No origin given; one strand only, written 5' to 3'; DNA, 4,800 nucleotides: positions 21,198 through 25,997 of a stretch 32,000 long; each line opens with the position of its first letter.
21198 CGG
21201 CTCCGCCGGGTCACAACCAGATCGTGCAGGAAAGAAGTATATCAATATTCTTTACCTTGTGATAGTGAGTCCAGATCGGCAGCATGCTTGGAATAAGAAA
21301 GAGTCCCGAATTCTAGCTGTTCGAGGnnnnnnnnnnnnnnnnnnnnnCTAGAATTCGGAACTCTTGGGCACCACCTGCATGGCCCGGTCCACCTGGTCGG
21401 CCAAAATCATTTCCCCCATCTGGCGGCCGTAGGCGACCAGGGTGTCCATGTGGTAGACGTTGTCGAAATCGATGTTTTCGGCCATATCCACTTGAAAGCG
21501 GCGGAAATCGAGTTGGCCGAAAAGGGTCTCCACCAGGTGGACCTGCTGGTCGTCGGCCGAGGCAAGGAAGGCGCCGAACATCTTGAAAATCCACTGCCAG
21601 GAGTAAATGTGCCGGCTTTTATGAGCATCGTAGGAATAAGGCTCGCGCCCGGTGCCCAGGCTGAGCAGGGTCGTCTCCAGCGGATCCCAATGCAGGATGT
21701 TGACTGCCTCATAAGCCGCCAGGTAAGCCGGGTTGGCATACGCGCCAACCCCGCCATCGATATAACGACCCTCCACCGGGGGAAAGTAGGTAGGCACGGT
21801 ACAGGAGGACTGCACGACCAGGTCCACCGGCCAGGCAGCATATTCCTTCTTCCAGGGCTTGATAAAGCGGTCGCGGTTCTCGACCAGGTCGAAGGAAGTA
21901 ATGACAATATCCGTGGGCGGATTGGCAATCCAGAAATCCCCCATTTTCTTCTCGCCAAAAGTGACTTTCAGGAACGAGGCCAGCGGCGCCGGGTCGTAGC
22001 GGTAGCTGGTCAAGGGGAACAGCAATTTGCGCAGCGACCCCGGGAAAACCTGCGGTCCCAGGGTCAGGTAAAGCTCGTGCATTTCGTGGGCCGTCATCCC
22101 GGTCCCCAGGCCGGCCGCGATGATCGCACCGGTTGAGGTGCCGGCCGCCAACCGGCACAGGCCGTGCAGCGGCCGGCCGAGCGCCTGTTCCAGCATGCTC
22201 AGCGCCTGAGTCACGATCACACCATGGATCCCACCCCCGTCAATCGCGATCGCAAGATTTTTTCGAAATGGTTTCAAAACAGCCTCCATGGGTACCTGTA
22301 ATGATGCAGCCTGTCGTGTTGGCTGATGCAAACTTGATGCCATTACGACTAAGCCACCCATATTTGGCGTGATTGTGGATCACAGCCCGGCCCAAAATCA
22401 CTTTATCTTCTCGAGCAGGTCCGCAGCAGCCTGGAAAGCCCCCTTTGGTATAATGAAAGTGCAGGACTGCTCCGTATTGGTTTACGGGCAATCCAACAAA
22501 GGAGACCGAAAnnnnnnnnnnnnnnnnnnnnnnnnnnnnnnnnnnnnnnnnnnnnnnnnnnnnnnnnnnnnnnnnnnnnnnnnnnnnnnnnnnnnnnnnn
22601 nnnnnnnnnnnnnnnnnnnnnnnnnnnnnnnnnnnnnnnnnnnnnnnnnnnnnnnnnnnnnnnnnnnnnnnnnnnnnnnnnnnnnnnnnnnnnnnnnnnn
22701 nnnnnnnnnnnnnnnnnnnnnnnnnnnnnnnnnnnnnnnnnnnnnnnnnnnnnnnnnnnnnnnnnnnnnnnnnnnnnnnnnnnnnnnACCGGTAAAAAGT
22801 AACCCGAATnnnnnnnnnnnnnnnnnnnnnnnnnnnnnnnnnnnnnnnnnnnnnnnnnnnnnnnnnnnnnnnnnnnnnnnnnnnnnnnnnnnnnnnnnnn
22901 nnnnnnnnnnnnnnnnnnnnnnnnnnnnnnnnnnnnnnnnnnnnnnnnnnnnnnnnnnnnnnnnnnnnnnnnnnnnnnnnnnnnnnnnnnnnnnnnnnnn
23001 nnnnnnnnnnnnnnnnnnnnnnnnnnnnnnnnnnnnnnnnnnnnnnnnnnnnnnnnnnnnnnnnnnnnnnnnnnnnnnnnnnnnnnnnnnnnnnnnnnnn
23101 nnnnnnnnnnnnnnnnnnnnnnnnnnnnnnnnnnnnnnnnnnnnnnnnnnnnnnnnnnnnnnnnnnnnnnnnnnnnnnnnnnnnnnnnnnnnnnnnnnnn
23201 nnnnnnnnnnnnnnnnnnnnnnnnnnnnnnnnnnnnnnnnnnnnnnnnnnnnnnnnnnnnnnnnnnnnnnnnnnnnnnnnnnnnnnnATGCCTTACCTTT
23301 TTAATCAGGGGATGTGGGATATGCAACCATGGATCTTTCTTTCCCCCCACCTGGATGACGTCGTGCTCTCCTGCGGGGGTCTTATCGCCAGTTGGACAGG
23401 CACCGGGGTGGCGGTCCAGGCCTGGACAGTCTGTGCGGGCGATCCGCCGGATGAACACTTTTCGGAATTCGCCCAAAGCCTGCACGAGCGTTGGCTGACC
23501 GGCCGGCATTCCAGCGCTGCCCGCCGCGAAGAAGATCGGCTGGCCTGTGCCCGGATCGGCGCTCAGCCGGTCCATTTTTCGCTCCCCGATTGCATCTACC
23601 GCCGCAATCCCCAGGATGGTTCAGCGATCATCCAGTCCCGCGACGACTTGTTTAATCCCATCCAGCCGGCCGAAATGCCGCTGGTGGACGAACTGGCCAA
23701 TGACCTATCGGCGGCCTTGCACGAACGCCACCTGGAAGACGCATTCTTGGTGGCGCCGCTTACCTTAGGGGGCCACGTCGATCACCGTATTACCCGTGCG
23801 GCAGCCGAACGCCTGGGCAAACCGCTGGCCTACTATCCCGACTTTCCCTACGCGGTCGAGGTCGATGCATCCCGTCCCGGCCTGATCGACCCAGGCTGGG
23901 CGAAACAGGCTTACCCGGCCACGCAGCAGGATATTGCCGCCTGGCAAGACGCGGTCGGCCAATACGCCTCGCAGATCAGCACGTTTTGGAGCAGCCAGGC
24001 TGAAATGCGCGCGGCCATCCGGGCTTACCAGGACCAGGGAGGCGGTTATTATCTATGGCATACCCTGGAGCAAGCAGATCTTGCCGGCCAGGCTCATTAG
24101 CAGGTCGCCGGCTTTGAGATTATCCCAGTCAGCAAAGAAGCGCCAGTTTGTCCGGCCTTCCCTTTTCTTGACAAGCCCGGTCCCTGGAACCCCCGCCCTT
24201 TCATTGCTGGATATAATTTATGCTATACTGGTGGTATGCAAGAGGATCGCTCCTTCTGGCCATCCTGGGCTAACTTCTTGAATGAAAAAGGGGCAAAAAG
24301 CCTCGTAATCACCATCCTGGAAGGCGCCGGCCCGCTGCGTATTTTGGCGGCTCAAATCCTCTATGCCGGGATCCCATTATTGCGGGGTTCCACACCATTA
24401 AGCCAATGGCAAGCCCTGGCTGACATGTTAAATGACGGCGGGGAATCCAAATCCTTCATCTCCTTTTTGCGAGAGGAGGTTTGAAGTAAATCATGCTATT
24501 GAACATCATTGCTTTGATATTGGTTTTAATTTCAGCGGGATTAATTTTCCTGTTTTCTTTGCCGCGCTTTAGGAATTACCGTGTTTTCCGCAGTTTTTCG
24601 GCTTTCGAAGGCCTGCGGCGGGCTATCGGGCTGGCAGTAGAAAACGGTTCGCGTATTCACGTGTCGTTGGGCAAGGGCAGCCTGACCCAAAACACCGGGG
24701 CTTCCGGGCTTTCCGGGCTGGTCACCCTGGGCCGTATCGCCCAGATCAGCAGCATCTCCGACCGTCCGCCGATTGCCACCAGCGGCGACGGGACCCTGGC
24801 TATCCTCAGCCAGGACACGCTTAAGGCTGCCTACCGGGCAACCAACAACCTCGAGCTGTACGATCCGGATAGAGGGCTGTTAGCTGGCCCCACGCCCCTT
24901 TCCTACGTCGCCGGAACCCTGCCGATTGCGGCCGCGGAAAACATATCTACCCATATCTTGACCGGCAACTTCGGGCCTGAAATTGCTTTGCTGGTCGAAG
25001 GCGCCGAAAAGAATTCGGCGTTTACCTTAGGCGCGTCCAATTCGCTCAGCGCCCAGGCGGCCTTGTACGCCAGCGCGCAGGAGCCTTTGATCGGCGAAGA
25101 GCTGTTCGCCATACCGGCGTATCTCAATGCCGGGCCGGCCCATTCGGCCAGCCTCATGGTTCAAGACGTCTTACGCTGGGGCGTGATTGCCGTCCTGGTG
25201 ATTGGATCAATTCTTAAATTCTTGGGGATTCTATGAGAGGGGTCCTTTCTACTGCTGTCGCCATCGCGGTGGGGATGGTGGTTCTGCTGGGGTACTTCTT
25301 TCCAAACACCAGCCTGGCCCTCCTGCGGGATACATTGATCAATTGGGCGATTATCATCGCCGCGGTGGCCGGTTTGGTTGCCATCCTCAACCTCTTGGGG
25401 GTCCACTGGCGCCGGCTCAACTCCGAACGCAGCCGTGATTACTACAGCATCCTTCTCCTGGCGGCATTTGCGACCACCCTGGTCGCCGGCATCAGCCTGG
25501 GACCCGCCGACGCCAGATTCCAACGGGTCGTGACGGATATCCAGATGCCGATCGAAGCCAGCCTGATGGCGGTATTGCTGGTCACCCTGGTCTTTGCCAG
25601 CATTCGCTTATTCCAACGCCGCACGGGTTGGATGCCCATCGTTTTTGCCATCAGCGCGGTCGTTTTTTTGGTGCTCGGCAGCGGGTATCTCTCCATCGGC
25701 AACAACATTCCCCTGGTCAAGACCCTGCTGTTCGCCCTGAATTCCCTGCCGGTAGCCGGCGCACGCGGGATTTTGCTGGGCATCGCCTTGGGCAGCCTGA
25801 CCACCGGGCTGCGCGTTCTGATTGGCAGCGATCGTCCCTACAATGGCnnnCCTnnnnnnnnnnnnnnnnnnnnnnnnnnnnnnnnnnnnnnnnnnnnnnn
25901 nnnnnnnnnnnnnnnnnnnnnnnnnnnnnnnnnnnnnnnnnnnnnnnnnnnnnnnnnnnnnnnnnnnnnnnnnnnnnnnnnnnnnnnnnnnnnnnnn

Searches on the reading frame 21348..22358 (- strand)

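Call 14: search_protein_families(library=pfam, proteins=[window:21348-22358:-], max_evalue=0.001)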
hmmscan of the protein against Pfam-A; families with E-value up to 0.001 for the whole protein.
window:21348-22358:- (336 aa): 1 family
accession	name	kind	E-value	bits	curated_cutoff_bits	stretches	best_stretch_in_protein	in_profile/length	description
PF01734.28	Patatin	-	1.8e-20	74.4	27.7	1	38-213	2-189/191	Patatin-like phospholipase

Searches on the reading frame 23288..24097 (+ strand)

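Call 4: search_protein_families(library=pfam, proteins=[window:23288-24097:+], max_evalue=0.1)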
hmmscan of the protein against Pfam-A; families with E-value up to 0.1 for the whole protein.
window:23288-24097:+ (270 aa): 1 family
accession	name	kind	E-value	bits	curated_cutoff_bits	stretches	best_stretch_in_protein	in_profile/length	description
PF02585.22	PIG-L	-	2.2e-14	54.5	28.2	1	17-174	2-126/129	GlcNAc-PI de-N-acetylase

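Call 5: search_protein_families(library=ncbifam, proteins=[window:23288-24097:+], max_evalue=0.1)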
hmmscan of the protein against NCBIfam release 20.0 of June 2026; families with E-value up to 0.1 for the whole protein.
window:23288-24097:+ (270 aa): 1 family
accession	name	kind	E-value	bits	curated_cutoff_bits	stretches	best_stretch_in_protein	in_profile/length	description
TIGR04001.1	thiol_BshB1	equivalog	0.075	12.7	182.5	0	18-47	7-36/226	bacillithiol biosynthesis deacetylase BshB1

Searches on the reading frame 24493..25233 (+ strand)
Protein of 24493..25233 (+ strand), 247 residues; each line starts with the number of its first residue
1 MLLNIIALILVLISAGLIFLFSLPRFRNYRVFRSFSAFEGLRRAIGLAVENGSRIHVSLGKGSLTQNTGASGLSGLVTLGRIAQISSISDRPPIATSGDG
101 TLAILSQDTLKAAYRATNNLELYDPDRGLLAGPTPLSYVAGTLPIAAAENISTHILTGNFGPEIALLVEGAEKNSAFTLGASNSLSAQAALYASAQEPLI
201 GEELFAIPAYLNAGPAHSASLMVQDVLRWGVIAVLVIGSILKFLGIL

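Call 4: search_protein_families(library=pfam, proteins=[window:24493-25233:+], max_evalue=0.1)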
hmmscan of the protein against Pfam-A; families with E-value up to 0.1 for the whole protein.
window:24493-25233:+ (247 aa): 1 family
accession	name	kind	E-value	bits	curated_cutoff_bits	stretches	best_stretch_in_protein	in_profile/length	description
PF20539.3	DUF6754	-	1.5e-21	77.2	27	1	7-244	14-248/257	Domain of unknown function (DUF6754)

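Call 5: search_protein_families(library=ncbifam, proteins=[window:24493-25233:+], max_evalue=0.1)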
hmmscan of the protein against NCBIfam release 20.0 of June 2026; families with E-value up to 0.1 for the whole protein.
window:24493-25233:+ (247 aa): 0 families

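Call 46: search_protein_families(library=padloc, proteins=[window:24493-25233:+], max_evalue=0.01)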
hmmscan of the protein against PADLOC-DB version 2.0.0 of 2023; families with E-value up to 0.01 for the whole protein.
window:24493-25233:+ (247 aa): 0 families

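Call 79: search_solved_structures(query=A5, max_evalue=1)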
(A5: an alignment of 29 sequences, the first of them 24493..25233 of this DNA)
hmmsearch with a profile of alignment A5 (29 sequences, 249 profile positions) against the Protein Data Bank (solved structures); distinct sequences matched with E-value up to 1: 1.
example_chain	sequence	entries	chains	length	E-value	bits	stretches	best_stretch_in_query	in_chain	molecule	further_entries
4dov_A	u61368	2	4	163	0.94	11.6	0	38-68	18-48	Origin recognition complex subunit 1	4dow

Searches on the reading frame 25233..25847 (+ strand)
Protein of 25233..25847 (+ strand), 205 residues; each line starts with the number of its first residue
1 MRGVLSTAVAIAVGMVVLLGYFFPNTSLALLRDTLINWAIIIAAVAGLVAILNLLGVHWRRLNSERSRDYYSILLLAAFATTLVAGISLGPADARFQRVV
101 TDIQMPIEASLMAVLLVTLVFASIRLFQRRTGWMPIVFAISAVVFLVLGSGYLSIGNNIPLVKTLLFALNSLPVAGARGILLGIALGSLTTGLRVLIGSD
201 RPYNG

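Call 4: search_protein_families(library=pfam, proteins=[window:25233-25847:+], max_evalue=0.1)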
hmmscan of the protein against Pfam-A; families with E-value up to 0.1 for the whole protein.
window:25233-25847:+ (205 aa): 1 family
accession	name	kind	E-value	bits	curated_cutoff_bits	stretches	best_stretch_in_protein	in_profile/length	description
PF13687.11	DUF4153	-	0.095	12.3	27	1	5-103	22-120/373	Domain of unknown function (DUF4153)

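Call 5: search_protein_families(library=ncbifam, proteins=[window:25233-25847:+], max_evalue=0.1)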
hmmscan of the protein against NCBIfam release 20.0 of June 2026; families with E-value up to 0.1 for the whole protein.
window:25233-25847:+ (205 aa): 1 family
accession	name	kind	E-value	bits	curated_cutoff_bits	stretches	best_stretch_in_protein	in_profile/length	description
TIGR01476.1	chlor_syn_BchG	subfamily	0.036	13.5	212.3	1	62-149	186-274/283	(bacterio)chlorophyll synthase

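Call 46: search_protein_families(library=padloc, proteins=[window:25233-25847:+], max_evalue=0.01)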
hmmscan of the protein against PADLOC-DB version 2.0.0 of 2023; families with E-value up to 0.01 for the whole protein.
window:25233-25847:+ (205 aa): 0 families
